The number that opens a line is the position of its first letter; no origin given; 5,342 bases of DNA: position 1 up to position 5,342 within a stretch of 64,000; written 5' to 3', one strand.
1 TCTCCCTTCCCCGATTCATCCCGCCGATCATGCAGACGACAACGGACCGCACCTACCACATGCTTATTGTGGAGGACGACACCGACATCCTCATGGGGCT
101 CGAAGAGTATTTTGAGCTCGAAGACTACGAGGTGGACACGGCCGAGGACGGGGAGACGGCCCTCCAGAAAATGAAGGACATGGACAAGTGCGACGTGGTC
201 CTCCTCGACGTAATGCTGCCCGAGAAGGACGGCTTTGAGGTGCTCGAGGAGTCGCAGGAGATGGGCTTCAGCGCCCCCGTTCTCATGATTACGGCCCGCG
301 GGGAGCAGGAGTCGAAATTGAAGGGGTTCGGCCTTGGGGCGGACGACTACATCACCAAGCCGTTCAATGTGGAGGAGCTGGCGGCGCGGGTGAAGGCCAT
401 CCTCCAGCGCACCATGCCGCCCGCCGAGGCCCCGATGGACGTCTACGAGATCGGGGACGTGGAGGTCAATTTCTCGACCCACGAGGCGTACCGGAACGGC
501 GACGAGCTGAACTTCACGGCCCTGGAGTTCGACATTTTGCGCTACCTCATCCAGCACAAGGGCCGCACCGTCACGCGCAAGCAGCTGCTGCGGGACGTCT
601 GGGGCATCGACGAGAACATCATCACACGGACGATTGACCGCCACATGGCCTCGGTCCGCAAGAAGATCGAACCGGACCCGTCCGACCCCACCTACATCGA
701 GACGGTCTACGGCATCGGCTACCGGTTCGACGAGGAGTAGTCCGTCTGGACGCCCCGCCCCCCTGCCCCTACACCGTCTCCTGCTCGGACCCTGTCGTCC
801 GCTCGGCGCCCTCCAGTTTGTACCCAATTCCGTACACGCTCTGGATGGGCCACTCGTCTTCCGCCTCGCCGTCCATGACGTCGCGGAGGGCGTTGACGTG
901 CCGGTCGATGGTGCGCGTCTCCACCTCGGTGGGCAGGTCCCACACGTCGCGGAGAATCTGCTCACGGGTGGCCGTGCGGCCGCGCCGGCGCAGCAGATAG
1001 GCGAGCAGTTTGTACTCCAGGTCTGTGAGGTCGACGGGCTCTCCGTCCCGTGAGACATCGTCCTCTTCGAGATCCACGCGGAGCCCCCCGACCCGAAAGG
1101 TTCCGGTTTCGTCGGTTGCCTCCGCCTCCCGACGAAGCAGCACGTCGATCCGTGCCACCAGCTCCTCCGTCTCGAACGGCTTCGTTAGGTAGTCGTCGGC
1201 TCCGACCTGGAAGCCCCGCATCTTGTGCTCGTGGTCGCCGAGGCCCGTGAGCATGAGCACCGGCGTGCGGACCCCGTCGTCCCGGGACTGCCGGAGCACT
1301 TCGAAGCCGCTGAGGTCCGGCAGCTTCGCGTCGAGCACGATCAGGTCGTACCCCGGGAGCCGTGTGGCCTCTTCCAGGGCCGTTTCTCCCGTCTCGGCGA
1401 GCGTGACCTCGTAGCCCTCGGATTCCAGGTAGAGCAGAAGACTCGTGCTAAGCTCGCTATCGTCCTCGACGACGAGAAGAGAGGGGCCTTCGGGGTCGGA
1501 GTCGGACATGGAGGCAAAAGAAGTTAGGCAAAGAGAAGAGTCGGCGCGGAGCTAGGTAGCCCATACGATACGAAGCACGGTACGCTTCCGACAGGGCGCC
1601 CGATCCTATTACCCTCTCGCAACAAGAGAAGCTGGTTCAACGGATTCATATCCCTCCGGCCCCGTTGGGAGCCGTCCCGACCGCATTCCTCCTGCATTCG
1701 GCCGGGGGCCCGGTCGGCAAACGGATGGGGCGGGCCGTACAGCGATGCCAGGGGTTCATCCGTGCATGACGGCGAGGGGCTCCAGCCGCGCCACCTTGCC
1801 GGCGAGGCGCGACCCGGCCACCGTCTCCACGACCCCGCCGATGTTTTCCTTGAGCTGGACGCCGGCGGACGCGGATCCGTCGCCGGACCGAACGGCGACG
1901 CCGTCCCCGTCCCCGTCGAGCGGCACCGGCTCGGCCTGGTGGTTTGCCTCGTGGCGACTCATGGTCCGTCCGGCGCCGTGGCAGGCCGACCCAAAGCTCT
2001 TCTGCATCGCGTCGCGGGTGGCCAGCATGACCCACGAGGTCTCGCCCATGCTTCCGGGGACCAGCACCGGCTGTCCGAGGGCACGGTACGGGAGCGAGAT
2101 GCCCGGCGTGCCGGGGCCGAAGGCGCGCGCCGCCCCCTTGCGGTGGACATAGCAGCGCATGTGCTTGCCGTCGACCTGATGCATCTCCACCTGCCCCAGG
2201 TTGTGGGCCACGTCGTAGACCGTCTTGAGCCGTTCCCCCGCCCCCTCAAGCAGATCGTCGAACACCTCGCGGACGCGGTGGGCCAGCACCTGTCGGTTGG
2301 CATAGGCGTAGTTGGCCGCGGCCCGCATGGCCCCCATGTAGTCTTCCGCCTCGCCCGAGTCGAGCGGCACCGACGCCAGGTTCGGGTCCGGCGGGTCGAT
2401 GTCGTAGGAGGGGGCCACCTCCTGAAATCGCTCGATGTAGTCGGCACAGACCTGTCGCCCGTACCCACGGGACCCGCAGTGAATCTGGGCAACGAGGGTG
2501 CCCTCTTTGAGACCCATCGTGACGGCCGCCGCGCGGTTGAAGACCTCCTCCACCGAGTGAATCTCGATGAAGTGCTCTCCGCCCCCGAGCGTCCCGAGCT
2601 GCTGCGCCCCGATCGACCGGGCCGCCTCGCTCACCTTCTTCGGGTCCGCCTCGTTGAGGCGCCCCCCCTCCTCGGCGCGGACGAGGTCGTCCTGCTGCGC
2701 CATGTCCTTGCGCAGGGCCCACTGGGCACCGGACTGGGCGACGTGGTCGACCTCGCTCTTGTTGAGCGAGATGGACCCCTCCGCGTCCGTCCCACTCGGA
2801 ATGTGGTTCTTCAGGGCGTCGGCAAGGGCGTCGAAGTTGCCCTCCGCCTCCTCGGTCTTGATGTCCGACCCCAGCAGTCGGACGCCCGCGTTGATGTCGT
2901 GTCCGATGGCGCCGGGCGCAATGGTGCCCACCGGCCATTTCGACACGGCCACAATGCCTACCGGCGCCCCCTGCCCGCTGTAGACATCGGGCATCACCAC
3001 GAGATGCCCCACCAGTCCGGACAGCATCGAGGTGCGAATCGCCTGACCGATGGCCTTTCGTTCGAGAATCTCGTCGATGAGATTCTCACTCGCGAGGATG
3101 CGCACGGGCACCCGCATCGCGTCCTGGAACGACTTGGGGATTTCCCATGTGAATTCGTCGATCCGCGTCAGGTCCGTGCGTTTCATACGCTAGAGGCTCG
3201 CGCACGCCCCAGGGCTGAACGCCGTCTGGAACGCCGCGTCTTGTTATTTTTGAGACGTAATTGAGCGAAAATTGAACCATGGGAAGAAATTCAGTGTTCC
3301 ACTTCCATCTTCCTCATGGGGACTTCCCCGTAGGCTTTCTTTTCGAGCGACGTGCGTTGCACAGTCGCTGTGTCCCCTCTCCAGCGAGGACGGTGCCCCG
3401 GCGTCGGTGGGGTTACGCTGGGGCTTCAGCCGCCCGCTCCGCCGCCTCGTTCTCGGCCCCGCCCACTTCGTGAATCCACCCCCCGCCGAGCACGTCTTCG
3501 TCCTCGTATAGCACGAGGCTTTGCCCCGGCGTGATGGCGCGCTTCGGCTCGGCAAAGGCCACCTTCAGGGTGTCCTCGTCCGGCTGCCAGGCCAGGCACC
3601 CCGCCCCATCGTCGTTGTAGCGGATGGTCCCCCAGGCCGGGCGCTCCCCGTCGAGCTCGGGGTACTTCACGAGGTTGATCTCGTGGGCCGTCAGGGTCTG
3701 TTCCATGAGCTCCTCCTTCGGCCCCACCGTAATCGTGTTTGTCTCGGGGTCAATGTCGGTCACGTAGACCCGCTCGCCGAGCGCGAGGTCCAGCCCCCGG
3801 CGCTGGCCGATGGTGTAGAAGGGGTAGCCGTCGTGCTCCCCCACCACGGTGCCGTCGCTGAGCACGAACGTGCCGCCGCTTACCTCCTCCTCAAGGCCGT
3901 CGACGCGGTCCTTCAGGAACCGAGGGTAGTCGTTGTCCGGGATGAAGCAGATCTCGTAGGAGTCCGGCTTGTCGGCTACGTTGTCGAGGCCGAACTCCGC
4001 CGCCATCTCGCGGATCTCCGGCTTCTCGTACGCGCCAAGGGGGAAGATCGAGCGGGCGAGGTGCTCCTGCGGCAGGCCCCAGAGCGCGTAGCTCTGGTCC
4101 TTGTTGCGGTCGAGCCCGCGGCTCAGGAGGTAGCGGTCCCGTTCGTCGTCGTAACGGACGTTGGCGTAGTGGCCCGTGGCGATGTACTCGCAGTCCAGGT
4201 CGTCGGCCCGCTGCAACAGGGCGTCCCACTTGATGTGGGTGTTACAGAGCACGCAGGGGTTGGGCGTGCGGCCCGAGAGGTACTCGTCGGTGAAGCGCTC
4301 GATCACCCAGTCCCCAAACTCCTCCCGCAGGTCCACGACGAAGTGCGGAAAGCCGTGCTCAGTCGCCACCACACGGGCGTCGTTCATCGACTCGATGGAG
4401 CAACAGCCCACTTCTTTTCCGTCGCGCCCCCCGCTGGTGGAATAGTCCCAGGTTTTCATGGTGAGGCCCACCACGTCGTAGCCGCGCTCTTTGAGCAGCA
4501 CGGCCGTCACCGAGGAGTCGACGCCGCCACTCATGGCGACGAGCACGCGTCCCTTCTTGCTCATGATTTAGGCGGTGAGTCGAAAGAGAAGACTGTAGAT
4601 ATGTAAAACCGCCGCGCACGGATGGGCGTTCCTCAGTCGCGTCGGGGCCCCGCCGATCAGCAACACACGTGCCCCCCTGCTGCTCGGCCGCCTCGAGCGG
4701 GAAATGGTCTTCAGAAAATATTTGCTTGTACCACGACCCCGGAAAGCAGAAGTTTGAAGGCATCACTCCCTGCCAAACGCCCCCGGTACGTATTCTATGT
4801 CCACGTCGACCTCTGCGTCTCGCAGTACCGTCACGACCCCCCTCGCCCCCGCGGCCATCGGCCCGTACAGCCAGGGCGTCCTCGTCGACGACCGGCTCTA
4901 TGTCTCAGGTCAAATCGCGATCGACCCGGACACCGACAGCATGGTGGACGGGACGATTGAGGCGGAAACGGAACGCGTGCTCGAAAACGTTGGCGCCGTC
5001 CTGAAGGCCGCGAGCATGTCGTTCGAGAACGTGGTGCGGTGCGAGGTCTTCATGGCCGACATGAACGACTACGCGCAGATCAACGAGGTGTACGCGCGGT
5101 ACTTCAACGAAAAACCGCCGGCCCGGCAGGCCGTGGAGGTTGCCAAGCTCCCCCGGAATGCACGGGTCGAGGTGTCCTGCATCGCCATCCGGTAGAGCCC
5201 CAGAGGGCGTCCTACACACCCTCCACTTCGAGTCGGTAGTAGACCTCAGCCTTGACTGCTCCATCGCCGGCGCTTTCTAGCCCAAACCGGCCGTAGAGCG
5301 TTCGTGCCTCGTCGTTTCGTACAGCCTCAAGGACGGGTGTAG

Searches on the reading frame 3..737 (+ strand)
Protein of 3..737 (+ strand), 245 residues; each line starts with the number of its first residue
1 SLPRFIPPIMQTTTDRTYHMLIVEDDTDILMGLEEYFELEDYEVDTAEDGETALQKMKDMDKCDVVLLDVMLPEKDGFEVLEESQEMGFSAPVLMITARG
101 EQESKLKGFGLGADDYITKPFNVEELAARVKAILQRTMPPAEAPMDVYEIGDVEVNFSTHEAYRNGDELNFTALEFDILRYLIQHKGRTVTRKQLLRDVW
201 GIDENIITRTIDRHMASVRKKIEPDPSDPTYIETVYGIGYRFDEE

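Call 72: search_protein_families(library=pfam, proteins=[window:3-737:+], max_evalue=0.00001)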
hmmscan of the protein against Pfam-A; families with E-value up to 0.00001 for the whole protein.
window:3-737:+ (245 aa): 2 families
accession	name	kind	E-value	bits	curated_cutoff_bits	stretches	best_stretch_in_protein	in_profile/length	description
PF00072.30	Response_reg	-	7e-28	97.5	30.2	1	21-131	2-111/111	Response regulator receiver domain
PF00486.34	Trans_reg_C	-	1.2e-25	89.8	26.2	1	166-242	1-77/77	Transcriptional regulatory protein, C terminal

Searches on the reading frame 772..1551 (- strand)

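Call 72: search_protein_families(library=pfam, proteins=[window:772-1551:-], max_evalue=0.00001)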
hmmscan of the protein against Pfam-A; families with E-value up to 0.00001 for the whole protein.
window:772-1551:- (260 aa): 2 families
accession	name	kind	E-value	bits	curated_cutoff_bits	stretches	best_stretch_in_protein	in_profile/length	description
PF00072.30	Response_reg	-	6.4e-26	91.1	30.2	1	26-135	2-110/111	Response regulator receiver domain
PF00486.34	Trans_reg_C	-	9.6e-21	74.1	26.2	1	170-246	1-77/77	Transcriptional regulatory protein, C terminal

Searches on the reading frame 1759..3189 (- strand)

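Call 72: search_protein_families(library=pfam, proteins=[window:1759-3189:-], max_evalue=0.00001)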
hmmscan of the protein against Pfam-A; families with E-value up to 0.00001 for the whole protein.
window:1759-3189:- (477 aa): 1 family
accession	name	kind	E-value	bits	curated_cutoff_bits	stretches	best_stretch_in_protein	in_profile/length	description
PF01139.22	RtcB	-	1.2e-134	450.2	27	1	49-477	1-426/426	tRNA-splicing ligase RtcB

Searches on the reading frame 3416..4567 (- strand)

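Call 72: search_protein_families(library=pfam, proteins=[window:3416-4567:-], max_evalue=0.00001)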
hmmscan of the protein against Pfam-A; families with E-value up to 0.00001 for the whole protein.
window:3416-4567:- (384 aa): 3 families
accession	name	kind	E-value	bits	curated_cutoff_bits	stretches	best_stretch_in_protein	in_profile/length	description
PF03054.22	tRNA_Me_trans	-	1.3e-69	234.3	20.6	1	7-210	2-201/202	tRNA methyl transferase HUP domain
PF20259.3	tRNA_Me_trans_M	-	1.4e-18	66.6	27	1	231-282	12-65/66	tRNA methyl transferase PRC-barrel domain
PF20258.4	tRNA_Me_trans_C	-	1e-13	51.9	20.6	1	290-365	2-77/77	Aminomethyltransferase beta-barrel domain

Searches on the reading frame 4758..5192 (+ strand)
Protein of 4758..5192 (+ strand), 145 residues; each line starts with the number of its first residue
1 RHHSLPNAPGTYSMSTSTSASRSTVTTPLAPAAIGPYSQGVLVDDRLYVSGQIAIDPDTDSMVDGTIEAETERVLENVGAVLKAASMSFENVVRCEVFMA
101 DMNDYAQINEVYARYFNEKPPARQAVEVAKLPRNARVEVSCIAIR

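Call 72: search_protein_families(library=pfam, proteins=[window:4758-5192:+], max_evalue=0.00001)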
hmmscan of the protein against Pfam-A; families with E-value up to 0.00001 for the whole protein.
window:4758-5192:+ (145 aa): 1 family
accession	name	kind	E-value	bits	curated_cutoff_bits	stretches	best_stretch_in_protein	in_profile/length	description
PF01042.26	Ribonuc_L-PSP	-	8.1e-40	136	27.3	1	30-144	4-120/121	Endoribonuclease L-PSP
